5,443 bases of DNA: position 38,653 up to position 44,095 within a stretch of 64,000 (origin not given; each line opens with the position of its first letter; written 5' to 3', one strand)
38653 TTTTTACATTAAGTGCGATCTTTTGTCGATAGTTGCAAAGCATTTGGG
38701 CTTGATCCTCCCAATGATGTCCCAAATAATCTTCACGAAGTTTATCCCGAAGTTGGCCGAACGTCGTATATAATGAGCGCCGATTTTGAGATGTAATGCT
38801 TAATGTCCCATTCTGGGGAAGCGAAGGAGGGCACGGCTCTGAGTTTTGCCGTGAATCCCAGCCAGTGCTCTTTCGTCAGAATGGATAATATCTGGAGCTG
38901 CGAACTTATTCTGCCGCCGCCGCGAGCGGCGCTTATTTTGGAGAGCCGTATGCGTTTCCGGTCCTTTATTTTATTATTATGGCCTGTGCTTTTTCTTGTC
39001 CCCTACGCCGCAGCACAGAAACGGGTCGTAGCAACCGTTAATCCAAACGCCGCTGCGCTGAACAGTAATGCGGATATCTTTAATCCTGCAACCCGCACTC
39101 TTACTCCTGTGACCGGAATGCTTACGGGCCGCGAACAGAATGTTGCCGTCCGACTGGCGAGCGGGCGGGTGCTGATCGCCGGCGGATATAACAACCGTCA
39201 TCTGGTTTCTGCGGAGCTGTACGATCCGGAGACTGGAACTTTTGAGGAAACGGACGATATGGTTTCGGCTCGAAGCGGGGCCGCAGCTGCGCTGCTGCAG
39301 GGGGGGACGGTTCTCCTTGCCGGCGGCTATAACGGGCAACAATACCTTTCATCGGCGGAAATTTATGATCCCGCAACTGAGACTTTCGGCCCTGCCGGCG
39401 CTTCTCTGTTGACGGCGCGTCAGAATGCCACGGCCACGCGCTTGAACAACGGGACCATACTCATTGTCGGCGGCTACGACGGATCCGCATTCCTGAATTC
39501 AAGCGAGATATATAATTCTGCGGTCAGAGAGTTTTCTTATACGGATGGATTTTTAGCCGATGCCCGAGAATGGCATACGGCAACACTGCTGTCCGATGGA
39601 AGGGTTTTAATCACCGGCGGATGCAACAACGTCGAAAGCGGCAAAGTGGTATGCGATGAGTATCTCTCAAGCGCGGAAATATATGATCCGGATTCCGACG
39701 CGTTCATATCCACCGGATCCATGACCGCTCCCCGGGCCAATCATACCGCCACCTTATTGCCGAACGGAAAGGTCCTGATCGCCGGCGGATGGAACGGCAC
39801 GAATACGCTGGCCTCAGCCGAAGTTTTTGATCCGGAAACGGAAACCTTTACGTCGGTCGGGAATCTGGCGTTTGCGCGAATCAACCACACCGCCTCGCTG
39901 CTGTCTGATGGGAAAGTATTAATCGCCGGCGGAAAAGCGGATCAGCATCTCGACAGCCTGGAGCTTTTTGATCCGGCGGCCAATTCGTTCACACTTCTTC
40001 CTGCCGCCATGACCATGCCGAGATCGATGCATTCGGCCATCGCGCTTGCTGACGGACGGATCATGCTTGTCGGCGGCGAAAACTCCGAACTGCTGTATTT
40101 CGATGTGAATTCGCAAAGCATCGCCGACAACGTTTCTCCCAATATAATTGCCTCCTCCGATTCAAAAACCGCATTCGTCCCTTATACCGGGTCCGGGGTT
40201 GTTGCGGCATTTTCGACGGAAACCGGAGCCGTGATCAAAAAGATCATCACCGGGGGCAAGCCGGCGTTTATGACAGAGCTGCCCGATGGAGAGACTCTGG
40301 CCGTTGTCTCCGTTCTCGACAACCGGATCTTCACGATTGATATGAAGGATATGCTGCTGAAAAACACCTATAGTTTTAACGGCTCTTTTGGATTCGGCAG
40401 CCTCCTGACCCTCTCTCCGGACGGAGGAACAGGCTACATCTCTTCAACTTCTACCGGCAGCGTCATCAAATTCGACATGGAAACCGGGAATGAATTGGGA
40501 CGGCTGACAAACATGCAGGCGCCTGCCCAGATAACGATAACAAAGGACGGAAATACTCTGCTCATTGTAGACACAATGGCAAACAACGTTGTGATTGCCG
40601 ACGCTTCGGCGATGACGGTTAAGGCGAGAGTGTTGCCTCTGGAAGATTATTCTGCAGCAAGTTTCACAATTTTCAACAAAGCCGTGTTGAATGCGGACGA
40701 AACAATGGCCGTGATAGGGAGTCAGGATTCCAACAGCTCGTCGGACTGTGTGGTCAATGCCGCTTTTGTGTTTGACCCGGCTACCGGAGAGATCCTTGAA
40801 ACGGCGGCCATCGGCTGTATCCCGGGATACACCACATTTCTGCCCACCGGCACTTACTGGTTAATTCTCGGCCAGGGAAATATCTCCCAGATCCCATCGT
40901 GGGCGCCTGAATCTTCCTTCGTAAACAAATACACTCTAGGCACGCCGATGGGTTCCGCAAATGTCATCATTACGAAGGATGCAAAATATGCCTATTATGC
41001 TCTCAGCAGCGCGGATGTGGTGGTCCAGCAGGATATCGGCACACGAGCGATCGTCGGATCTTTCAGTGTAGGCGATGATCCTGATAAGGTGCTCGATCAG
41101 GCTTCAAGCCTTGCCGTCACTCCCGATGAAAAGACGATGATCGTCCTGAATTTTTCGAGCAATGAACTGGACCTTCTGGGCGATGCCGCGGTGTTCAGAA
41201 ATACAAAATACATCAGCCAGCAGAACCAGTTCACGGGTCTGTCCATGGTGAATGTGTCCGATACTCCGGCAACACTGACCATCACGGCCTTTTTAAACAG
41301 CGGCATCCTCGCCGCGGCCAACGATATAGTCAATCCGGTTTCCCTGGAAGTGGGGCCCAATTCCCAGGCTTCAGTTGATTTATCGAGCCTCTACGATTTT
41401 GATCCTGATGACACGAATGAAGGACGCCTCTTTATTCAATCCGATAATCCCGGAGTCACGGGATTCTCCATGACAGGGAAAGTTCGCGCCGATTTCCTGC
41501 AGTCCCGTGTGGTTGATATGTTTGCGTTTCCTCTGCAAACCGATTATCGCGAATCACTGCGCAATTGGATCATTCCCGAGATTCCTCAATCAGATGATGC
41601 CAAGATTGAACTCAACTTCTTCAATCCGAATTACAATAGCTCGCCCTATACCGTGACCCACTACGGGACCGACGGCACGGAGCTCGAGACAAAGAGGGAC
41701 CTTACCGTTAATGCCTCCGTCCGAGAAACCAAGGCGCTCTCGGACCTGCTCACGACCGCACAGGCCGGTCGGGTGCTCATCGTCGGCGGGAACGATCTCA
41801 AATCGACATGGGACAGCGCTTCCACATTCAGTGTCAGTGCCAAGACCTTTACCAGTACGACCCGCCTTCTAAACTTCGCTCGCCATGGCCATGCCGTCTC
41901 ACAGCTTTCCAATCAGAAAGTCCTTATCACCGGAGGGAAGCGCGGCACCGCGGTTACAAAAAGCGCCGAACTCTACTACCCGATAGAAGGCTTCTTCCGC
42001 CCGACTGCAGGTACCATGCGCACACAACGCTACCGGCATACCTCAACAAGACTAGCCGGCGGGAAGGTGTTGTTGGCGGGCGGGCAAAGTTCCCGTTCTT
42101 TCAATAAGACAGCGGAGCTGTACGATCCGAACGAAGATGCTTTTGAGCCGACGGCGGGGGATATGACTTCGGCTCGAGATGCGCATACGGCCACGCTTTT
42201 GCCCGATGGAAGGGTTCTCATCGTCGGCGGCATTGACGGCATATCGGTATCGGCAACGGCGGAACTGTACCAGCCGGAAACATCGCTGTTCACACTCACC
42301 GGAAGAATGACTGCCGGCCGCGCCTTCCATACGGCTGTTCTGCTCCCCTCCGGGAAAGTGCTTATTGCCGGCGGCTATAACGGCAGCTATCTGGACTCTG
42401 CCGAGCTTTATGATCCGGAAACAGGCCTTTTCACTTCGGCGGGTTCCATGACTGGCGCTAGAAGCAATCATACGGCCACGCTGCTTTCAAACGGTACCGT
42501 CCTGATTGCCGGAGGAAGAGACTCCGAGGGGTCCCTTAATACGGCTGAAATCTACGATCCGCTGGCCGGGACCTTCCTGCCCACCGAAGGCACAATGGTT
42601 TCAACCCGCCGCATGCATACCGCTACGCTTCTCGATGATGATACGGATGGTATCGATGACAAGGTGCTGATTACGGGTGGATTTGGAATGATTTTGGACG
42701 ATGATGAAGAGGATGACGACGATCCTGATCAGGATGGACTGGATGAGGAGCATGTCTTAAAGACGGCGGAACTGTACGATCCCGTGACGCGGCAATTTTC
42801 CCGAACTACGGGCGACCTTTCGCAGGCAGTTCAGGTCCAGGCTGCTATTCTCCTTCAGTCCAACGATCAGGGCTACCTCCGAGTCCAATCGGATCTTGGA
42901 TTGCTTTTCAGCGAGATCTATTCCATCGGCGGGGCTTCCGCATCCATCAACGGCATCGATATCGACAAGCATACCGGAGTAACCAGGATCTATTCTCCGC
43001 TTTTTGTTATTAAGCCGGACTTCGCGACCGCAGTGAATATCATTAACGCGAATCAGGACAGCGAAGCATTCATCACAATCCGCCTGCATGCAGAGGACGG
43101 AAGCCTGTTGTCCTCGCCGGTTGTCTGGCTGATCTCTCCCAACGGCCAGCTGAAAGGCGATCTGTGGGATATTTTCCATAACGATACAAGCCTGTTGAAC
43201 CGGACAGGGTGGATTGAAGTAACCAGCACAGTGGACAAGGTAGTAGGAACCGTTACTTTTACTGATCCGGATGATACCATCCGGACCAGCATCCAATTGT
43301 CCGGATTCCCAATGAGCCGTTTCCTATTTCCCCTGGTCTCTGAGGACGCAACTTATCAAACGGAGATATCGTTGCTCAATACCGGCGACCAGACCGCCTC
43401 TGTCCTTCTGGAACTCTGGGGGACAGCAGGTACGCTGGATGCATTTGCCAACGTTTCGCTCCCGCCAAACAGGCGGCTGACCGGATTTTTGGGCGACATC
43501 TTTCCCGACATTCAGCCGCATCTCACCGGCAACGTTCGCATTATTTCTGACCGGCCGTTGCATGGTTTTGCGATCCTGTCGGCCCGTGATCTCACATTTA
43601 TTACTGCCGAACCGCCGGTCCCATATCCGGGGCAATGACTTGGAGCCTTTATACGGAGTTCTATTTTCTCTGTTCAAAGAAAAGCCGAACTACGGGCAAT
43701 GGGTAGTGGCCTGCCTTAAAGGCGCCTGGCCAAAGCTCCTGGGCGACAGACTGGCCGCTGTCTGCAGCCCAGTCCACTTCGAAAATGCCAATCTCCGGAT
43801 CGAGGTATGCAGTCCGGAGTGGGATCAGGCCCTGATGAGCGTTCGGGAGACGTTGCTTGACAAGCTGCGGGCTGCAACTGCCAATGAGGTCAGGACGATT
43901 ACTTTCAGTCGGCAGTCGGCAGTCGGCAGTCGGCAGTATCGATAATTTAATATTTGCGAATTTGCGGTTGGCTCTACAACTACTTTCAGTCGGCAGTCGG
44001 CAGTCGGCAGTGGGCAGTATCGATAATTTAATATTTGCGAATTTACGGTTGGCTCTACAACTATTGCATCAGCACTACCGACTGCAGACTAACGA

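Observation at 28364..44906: Same hairpin layout in five intergenic gaps, each built from a different 7-nt tandem repeat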

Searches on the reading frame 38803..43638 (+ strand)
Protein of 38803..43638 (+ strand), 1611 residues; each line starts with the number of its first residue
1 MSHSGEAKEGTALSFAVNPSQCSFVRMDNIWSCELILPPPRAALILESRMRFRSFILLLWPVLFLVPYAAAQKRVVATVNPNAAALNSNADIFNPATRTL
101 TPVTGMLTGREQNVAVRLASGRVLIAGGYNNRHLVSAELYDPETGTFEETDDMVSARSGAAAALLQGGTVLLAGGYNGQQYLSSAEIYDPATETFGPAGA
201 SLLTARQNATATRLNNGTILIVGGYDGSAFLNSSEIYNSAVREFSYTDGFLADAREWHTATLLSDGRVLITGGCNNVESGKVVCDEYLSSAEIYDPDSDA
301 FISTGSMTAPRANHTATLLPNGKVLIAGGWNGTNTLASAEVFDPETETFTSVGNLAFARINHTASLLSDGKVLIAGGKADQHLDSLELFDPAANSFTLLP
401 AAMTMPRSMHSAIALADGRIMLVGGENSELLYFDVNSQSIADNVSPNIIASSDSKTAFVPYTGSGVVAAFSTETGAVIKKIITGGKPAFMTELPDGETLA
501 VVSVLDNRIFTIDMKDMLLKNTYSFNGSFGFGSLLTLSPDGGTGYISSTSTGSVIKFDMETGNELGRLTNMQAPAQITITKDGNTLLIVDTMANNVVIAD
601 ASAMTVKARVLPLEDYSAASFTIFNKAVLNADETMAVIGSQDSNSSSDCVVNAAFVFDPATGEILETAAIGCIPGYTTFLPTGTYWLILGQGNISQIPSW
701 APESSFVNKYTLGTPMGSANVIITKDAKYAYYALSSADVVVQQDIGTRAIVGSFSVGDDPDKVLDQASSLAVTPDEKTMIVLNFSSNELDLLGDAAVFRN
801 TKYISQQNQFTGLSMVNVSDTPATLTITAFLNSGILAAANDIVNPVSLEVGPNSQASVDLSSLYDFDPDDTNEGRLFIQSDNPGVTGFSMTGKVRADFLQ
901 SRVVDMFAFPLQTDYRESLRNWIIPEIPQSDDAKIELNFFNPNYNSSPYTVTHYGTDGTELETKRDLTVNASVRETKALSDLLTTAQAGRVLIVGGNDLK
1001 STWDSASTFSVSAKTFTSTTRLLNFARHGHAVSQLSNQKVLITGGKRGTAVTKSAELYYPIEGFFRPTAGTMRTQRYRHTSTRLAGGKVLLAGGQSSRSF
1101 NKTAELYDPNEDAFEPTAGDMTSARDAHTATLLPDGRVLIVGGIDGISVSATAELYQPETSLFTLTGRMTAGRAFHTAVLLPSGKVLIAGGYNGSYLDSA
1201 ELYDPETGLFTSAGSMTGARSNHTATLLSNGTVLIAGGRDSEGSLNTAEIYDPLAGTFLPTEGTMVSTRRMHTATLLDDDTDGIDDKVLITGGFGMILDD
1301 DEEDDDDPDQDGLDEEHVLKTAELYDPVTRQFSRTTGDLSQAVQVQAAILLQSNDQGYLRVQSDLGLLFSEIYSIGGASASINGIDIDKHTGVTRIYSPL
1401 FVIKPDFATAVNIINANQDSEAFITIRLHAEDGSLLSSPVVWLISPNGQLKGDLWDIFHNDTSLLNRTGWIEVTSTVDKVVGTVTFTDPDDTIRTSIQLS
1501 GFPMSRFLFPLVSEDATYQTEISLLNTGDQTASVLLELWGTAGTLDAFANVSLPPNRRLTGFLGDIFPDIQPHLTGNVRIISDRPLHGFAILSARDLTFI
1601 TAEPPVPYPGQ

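Call 12: search_protein_families(library=pfam, proteins=[window:38803-43638:+])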
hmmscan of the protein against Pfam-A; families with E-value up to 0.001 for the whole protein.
window:38803-43638:+ (1611 aa): 13 families
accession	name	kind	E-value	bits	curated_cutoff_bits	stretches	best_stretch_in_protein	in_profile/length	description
PF01344.31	Kelch_1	-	3.7e-73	241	20.1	6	319-355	9-45/46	Kelch motif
PF13418.12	Kelch_4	-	2.2e-66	220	21.6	4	310-355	1-47/49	Galactose oxidase, central domain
PF13415.12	Kelch_3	-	1.7e-60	200.5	22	4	1184-1227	2-47/48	Galactose oxidase, central domain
PF13964.12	Kelch_6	-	3.2e-52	173.3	25.3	2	1173-1220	2-50/50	Kelch motif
PF24681.1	Kelch_KLHDC2_KLHL20_DRC7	-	4.2e-47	160.7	50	5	248-425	44-221/221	KLHDC2/KLHL20/DRC7 Kelch-repeats domain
PF07646.21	Kelch_2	-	4.7e-35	118.2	21.3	0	1128-1169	4-47/48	Kelch motif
PF24981.1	Beta-prop_ATRN-LZTR1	-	1.2e-29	103.9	50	2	1073-1294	37-280/289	Attractin/LZTR1 beta-propeller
PF25210.1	Kelch_FKB95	-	4.4e-20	72.9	70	1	281-352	50-123/268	FKB95, Kelch-repeats domain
PF07250.17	Glyoxal_oxid_N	-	3.1e-14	53.2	37.5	0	342-434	51-144/243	Glyoxal oxidase N-terminus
PF18986.5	DUF5719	-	1e-10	41.7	26.2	1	1503-1578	49-125/319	Family of unknown function (DUF5719)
PF24996.1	NANM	-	8.4e-09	35.2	45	0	381-431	81-130/350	N-acetylneuraminate epimerase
PF25174.1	Beta-prop_THOC3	-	1.5e-06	27.9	305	0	536-612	53-128/272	THOC3 beta-propeller domain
PF25390.1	WD40_RLD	-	1.5e-05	24.9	150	0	103-339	91-333/363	RCC1-like domain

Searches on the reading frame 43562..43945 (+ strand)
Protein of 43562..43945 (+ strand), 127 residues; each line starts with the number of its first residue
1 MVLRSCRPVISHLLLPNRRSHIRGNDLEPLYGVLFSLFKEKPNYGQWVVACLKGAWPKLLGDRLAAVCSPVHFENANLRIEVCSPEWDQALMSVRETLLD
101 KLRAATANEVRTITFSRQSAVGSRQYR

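Call 12: search_protein_families(library=pfam, proteins=[window:43562-43945:+])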
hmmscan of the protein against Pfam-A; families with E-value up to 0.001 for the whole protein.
window:43562-43945:+ (127 aa): 1 family
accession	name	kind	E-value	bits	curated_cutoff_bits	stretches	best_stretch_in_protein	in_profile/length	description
PF05258.17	DciA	-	2.7e-12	47.1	24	1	52-115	25-89/89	Dna[CI] antecedent, DciA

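Call 25: find_related_loci(query=window:43562-43945:+, collection=genome_contigs, flank=10000)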
Query window:43562-43945:+ (127 aa) in genome_contigs; peptide patterns used: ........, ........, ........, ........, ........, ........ (x = any residue, [..] = any of these).
217 stretches matched a pattern, but none encodes a relative of the query by tblastn (E <= 1e-3).
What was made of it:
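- Tried and rejected: Genome scan with DciA: no relative found (call 25).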
